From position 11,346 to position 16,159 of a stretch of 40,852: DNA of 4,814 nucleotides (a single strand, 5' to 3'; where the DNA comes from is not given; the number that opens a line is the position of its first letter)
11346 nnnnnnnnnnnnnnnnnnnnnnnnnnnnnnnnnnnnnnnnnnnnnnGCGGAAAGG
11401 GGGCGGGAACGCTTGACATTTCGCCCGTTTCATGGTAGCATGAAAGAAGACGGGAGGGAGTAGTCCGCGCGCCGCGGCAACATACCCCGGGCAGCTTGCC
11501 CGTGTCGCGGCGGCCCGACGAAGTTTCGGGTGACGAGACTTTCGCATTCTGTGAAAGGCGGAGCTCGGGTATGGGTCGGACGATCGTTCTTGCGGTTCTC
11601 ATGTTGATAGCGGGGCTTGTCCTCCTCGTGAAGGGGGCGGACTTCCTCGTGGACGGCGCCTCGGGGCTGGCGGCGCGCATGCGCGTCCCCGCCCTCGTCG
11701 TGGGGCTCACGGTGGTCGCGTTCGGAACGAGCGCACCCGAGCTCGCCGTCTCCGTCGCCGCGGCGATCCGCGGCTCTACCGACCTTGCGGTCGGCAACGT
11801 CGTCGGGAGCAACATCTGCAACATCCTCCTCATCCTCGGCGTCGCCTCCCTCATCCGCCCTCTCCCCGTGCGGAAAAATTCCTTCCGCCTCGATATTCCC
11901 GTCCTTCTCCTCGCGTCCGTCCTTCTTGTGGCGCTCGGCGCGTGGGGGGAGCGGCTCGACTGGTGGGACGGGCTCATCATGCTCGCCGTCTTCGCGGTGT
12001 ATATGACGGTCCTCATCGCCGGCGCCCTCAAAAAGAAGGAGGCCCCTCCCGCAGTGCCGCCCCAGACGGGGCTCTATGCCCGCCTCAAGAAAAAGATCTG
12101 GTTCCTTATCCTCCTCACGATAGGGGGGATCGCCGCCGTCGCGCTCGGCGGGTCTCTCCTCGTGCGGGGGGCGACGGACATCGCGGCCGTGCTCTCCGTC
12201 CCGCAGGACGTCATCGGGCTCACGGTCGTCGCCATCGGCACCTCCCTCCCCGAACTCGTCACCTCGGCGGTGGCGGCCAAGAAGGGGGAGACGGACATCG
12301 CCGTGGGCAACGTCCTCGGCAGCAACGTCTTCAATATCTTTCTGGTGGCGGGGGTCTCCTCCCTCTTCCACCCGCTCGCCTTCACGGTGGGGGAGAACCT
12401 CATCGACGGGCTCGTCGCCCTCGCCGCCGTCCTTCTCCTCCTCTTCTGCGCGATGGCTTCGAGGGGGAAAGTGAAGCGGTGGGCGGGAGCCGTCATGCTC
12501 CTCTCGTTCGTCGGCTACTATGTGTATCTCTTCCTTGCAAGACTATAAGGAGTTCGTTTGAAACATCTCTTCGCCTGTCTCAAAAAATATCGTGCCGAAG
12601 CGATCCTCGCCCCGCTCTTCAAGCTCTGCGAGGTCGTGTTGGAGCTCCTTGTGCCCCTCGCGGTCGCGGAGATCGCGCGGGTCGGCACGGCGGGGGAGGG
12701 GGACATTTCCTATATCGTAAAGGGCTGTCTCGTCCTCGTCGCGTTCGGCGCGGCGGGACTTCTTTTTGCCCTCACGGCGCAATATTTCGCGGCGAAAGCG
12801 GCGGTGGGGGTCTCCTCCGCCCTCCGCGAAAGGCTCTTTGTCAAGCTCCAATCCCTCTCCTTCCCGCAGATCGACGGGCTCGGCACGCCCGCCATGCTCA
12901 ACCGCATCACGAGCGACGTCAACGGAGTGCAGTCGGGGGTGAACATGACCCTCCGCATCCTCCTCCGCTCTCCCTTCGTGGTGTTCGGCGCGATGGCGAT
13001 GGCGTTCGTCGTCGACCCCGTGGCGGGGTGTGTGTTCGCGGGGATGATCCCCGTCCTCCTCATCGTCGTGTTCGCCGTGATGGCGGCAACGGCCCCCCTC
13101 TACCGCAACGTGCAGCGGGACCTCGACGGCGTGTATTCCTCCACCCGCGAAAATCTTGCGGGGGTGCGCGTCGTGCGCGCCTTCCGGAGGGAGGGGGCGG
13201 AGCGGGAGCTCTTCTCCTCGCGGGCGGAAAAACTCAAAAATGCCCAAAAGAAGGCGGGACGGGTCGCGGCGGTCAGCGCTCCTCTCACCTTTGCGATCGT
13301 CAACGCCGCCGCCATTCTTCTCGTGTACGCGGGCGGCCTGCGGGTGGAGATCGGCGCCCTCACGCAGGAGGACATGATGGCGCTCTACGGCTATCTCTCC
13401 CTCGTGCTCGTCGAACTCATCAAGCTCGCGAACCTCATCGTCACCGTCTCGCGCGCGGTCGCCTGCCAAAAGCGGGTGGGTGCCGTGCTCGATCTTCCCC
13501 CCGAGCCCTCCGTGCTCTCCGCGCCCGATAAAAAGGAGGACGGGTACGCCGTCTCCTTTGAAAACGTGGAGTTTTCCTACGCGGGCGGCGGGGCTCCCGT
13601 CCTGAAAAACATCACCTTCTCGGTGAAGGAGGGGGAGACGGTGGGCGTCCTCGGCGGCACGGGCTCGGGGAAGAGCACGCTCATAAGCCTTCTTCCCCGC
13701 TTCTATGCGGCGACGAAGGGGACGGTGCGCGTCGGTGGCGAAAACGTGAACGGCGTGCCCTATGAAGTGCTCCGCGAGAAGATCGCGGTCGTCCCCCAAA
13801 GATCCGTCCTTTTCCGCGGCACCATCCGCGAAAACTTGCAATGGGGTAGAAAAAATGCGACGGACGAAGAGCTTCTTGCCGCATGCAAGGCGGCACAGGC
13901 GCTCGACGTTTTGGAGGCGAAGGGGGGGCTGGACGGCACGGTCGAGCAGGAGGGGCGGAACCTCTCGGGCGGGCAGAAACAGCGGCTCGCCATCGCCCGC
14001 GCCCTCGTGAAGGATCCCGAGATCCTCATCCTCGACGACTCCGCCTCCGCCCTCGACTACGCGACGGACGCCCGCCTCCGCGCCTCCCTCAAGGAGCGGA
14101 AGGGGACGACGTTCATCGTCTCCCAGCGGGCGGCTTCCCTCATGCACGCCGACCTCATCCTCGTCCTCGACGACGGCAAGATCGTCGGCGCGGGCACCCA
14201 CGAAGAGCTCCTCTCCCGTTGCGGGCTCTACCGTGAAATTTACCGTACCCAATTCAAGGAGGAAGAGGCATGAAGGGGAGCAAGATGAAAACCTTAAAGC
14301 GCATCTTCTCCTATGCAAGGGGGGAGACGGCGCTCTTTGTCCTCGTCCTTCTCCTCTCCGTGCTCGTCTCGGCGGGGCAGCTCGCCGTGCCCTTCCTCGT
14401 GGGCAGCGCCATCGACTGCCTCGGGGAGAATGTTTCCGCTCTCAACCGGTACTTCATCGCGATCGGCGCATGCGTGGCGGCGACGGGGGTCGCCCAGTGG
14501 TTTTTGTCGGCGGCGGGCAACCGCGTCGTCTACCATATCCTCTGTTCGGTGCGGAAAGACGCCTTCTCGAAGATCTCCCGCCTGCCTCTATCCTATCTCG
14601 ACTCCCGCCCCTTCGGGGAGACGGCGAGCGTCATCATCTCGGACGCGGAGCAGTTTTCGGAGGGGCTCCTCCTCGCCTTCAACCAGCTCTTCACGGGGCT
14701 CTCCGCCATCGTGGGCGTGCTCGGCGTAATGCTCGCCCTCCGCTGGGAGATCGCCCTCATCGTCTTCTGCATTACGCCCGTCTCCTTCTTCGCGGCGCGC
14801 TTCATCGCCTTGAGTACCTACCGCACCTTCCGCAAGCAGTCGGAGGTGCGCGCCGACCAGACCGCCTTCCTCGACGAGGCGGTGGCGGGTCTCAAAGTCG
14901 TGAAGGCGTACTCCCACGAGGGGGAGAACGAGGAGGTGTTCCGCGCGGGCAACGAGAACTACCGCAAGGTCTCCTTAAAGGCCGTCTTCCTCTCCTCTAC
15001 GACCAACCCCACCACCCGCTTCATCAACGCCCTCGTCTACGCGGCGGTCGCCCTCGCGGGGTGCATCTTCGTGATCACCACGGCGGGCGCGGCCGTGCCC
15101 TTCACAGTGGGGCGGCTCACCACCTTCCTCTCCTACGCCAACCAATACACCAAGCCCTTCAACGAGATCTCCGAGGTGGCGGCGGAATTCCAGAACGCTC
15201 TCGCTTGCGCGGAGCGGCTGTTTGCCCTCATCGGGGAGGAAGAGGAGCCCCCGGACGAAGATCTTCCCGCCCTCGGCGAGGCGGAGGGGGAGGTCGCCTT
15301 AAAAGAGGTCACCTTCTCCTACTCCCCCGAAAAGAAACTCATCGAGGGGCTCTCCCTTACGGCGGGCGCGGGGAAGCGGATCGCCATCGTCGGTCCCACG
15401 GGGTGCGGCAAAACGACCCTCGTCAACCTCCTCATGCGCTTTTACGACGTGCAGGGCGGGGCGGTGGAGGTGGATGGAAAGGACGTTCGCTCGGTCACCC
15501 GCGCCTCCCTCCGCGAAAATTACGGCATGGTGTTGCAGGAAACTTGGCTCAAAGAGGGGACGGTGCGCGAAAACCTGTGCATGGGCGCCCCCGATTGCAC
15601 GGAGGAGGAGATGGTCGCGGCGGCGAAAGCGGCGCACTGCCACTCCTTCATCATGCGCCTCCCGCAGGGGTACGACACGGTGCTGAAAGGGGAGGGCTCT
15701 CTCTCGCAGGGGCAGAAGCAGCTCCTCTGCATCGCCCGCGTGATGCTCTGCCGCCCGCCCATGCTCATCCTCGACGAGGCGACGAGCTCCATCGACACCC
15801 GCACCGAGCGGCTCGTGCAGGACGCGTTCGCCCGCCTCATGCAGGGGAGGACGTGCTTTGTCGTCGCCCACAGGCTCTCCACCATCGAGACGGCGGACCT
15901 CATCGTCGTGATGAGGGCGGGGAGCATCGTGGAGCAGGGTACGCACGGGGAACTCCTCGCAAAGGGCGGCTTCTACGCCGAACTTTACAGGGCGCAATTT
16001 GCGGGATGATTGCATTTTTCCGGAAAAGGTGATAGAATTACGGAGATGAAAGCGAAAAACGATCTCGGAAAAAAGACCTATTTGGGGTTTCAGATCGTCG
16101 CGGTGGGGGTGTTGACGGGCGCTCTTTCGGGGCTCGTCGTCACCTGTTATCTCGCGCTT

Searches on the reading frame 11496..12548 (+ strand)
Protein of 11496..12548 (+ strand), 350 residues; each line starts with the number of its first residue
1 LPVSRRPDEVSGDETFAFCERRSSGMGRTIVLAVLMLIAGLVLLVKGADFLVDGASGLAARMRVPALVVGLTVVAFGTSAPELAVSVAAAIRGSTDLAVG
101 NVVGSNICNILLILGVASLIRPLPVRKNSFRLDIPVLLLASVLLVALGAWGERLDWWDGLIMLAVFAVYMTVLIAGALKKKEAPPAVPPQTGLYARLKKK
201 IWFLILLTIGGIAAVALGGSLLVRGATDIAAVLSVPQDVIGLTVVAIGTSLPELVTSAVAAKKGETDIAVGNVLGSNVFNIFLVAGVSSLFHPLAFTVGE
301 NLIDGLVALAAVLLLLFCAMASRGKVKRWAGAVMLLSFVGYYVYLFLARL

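Call 5: search_protein_families(library=pfam, proteins=[window:11496-12548:+])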
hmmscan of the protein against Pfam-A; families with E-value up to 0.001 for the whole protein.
window:11496-12548:+ (350 aa): 1 family
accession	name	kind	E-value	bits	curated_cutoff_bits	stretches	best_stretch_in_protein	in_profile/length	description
PF01699.29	Na_Ca_ex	-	2.4e-71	239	24.9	2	33-174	2-150/151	Sodium/calcium exchanger protein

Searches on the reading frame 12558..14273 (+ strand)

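Call 66: search_protein_families(library=pfam, proteins=[window:12558-14273:+], max_evalue=0.00001)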
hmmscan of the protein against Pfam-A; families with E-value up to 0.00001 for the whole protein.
window:12558-14273:+ (571 aa): 2 families
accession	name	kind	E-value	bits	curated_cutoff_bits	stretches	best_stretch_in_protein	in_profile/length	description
PF00664.28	ABC_membrane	-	8.5e-39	134.3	28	1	16-283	2-270/274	ABC transporter transmembrane region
PF00005.33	ABC_tran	-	5.9e-32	111.6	25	1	349-495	1-135/137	ABC transporter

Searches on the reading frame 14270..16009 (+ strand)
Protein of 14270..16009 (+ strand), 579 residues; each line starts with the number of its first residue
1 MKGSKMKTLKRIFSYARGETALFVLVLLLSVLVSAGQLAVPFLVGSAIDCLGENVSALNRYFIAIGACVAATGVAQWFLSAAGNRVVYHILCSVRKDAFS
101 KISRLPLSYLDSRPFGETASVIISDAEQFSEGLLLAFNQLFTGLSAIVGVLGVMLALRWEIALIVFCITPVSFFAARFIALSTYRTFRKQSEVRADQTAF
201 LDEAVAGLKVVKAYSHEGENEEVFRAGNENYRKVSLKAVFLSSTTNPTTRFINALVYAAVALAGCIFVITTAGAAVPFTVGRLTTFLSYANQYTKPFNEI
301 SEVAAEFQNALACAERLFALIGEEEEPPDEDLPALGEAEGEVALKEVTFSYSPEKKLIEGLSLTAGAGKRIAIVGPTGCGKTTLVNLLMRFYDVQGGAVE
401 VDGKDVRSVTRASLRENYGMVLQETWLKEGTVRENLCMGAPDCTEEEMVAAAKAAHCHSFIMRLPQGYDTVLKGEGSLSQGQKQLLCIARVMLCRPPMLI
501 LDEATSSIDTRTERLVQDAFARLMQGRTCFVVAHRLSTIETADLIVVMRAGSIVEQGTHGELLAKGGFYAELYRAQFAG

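Call 66: search_protein_families(library=pfam, proteins=[window:14270-16009:+], max_evalue=0.00001)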
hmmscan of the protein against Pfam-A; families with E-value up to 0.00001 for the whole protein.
window:14270-16009:+ (579 aa): 3 families
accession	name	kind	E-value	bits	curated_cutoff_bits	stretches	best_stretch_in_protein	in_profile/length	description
PF00664.28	ABC_membrane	-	1.5e-43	149.9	28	1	24-296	2-273/274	ABC transporter transmembrane region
PF00005.33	ABC_tran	-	5.1e-31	108.5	25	1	359-506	2-137/137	ABC transporter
PF02463.25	SMC_N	-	3.5e-06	27.1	40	0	423-548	135-211/220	RecF/RecN/SMC N terminal domain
